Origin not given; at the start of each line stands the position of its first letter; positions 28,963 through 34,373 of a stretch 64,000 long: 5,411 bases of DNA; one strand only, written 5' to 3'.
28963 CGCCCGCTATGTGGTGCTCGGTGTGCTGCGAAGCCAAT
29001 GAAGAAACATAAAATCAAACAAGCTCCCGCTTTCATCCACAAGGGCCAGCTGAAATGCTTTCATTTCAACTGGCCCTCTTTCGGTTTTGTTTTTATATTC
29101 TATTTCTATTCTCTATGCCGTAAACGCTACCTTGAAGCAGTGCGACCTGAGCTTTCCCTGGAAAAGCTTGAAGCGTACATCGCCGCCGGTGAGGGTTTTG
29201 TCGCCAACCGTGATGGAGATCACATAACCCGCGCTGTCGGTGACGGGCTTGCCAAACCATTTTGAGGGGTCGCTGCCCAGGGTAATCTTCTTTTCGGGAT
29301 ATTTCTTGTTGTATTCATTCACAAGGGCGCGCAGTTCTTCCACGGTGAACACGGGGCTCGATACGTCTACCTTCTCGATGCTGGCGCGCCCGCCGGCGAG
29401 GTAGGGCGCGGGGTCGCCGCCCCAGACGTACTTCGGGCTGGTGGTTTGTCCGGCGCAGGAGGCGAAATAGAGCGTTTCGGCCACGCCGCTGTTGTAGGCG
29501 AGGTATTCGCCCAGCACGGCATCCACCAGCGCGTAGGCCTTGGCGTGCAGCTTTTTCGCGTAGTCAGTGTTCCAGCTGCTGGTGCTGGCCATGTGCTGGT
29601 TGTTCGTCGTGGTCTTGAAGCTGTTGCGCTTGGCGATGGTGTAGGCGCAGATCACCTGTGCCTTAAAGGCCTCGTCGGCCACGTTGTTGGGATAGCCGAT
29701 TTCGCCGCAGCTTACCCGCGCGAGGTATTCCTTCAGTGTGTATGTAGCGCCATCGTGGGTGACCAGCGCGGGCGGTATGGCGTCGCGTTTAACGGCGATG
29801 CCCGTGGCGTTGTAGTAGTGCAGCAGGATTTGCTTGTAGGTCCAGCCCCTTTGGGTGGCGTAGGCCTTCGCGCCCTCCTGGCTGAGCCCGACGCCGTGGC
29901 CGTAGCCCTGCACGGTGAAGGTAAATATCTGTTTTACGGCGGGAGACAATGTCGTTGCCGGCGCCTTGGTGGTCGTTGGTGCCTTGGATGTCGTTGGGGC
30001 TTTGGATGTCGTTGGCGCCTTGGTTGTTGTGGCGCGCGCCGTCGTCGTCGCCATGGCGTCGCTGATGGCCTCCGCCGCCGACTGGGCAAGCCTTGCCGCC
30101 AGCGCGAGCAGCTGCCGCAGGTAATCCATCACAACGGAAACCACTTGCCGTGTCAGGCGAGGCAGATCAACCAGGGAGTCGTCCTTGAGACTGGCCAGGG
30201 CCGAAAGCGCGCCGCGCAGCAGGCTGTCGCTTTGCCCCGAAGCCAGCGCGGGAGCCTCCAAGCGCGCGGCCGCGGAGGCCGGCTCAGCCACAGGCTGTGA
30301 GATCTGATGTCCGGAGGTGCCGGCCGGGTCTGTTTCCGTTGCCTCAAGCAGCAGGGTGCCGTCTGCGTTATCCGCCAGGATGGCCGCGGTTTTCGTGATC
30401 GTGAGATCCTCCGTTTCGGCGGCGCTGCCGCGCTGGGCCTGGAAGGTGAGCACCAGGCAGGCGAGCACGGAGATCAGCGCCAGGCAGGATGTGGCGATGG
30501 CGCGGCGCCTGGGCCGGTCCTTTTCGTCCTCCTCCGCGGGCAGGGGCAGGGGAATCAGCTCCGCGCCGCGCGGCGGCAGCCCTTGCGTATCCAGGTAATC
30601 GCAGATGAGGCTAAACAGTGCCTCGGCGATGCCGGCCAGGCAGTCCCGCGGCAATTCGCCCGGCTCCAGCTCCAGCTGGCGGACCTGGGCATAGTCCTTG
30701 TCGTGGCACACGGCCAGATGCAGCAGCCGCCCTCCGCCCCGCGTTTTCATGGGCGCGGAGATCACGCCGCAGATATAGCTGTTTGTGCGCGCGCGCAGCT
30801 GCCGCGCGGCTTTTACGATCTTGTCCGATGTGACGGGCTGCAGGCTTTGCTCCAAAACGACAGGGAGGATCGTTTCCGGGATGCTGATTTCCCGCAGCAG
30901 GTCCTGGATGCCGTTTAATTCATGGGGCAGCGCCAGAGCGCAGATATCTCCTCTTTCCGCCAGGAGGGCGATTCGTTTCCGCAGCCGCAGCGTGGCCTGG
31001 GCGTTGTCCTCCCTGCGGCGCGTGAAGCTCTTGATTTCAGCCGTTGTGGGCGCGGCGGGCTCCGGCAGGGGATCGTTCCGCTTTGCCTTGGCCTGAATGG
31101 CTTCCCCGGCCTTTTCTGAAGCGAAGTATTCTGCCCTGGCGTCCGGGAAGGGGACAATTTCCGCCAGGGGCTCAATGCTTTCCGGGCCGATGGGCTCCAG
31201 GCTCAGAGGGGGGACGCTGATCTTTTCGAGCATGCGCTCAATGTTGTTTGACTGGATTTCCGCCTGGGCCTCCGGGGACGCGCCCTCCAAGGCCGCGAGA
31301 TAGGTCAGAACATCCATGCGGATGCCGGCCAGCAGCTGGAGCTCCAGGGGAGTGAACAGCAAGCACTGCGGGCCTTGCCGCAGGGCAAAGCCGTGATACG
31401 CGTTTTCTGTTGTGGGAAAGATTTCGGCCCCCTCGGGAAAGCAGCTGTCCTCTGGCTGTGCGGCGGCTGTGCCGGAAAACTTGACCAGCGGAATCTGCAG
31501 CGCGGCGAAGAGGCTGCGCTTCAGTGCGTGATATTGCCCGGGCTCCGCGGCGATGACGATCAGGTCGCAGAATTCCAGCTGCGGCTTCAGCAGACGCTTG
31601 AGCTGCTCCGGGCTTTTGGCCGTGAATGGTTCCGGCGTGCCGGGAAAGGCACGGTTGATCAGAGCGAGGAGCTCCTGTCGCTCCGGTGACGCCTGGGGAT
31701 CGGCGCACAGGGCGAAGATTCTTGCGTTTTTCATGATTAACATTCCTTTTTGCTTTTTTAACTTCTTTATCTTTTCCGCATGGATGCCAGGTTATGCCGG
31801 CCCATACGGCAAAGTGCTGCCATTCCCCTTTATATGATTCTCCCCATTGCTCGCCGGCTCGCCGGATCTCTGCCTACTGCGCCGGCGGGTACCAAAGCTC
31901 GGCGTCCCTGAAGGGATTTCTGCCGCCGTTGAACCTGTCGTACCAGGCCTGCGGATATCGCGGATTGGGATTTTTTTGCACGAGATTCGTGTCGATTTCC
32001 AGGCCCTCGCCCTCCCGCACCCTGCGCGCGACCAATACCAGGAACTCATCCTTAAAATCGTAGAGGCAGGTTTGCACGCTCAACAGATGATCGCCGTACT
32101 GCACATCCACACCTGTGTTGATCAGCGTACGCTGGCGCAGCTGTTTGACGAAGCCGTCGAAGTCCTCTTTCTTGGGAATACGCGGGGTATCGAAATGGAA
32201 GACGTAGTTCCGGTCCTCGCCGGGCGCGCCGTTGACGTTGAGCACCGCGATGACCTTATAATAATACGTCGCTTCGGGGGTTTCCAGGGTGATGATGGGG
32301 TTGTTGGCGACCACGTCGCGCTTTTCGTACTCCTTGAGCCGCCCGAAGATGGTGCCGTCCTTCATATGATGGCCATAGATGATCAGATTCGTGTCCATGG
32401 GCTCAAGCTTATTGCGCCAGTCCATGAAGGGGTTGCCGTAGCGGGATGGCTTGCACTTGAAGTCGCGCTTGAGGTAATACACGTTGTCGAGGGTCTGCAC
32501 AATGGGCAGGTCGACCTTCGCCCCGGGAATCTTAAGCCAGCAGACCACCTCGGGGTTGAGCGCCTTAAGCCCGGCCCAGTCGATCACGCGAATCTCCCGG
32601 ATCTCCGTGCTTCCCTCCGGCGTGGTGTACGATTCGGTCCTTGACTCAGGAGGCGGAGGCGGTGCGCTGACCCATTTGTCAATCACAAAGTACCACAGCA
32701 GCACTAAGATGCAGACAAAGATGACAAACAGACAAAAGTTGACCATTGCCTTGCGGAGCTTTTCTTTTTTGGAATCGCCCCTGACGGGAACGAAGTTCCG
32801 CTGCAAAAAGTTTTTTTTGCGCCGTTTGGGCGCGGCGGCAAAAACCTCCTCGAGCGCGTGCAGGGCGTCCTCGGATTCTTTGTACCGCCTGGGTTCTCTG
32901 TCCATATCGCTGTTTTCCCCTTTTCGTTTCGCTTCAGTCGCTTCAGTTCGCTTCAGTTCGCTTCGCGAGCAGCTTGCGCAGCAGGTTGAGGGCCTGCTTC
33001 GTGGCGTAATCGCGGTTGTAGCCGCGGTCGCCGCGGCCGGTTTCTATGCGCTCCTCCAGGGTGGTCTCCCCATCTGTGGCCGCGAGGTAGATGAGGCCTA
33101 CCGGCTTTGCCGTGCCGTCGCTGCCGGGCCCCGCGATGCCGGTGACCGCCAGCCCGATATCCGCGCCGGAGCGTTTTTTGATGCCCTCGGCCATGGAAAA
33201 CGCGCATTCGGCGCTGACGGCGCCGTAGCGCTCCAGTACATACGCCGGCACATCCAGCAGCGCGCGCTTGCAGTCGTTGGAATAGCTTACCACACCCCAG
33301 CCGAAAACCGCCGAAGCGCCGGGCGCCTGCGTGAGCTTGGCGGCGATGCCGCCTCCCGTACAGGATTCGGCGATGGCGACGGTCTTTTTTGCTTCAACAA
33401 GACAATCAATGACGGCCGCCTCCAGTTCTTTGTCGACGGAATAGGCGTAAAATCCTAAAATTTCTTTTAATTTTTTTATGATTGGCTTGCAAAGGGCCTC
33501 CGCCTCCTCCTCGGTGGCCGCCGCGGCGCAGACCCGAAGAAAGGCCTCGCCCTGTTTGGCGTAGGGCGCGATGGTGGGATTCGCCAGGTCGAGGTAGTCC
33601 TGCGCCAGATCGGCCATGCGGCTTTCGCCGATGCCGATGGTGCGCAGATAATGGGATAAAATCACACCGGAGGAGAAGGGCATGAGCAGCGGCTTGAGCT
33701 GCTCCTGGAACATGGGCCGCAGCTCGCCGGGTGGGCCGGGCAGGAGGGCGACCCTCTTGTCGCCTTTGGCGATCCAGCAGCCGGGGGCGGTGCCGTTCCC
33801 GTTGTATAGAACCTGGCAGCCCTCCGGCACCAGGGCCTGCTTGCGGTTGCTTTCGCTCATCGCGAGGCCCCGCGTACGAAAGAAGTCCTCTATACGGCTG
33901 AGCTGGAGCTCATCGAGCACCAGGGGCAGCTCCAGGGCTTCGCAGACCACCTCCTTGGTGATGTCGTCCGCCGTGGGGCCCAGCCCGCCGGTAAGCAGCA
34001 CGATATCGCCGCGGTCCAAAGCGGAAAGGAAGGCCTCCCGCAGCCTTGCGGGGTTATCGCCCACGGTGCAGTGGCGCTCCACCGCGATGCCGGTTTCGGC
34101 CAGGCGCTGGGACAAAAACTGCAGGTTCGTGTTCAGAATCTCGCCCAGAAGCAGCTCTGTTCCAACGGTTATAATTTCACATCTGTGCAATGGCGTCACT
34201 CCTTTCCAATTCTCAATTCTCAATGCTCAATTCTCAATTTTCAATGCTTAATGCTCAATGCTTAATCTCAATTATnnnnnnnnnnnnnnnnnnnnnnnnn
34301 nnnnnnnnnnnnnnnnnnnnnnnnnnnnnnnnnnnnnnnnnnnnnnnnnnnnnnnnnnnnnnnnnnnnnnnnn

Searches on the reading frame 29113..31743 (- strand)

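Call 6: search_protein_families(library=ncbifam, proteins=[window:29113-31743:-], max_evalue=0.01)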
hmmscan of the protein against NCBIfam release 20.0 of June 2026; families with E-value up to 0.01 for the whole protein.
window:29113-31743:- (876 aa): 2 families
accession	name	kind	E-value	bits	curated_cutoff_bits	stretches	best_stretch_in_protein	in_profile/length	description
TIGR02669.1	SpoIID_LytB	domain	1.3e-27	97.4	83.3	2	578-649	196-268/270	SpoIID/LytB domain-containing protein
TIGR02870.1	spore_II_D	equivalog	4.2e-25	88.6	234.75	2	607-649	294-335/338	stage II sporulation protein D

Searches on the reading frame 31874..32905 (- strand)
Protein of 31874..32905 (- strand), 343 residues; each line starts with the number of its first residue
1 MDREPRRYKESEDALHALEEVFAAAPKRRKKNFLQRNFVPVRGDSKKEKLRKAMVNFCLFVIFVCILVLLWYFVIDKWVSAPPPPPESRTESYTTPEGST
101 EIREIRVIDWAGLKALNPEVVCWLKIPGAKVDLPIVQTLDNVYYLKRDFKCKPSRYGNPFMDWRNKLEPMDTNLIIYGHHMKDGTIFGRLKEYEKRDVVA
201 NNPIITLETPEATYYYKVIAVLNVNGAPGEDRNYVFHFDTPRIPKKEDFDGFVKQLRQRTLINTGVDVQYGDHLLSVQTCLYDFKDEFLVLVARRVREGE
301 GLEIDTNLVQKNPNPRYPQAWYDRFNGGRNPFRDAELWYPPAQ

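Call 6: search_protein_families(library=ncbifam, proteins=[window:31874-32905:-], max_evalue=0.01)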
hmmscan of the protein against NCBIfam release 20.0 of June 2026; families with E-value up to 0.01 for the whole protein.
window:31874-32905:- (343 aa): 2 families
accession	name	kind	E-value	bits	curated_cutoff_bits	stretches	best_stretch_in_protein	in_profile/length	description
TIGR03064.1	sortase_srtB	equivalog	2.3e-45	154.7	153.75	1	50-288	4-232/235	class B sortase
NF040525.1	SrtB_LPKTxSAVK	exception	8.9e-22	77.3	200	1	91-283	36-226/261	class B sortase, LPKTxAVK-specific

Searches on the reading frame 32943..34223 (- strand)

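Call 6: search_protein_families(library=ncbifam, proteins=[window:32943-34223:-], max_evalue=0.01)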
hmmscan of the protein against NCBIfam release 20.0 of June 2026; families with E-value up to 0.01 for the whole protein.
window:32943-34223:- (426 aa): 15 families
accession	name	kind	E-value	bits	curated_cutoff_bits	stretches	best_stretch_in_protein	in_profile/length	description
NF001813.0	PRK00549.1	equivalog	3.1e-140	467.8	379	1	14-421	2-413/414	competence/damage-inducible protein A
TIGR00200.1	cinA_nterm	subfamily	1.8e-111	372.8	243.15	1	14-420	3-412/414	CinA family nicotinamide mononucleotide deamidase-related protein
NF002291.0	PRK01215.1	equivalog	2.6e-49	167.7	293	1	14-255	5-252/264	nicotinamide mononucleotide deamidase-related protein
TIGR00199.1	PncC_domain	subfamily_domain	1.6e-39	135.4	68.9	1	274-417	4-147/149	nicotinamide-nucleotide amidohydrolase family protein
NF002977.0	PRK03670.1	equivalog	5.5e-35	121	305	1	15-243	3-236/252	competence damage-inducible protein A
NF002978.0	PRK03673.1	equivalog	1.8e-34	119.3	496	1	14-302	3-290/398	nicotinamide mononucleotide deamidase-related protein YfaY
NF002975.0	PRK03661.1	equivalog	1e-31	109.8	212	1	267-416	9-158/164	nicotinamide-nucleotide amidase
TIGR00177.1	molyb_syn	domain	6.5e-26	91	85.35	1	14-177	3-147/148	molybdenum cofactor synthesis domain-containing protein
NF002972.0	PRK03657.1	equivalog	6.7e-25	87.8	201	1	265-419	18-171/175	2-oxo-tetronate isomerase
NF011068.0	PRK14498.1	equivalog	1.3e-09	36.7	534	1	16-95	197-276/647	molybdopterin biosynthesis protein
NF045515.2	Glp_gephyrin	equivalog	8.1e-08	31.4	475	1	16-95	185-264/403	molybdotransferase-like divisome protein Glp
NF007960.1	PRK10680.1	equivalog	2.8e-06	26.4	440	1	16-94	184-262/401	molybdopterin molybdotransferase MoeA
NF011067.0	PRK14497.1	equivalog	9.8e-06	24.4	536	1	16-95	190-269/546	putative molybdopterin biosynthesis protein MoeA/unknown domain fusion protein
NF050098.1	MoeA_actino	exception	1.2e-05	24.3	560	1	16-94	185-263/400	molybdopterin molybdotransferase MoeA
NF002947.1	PRK03604.1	equivalog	2.8e-05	23.5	285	1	5-100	138-234/301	bifunctional molybdenum cofactor biosynthesis protein MoaC/MoaB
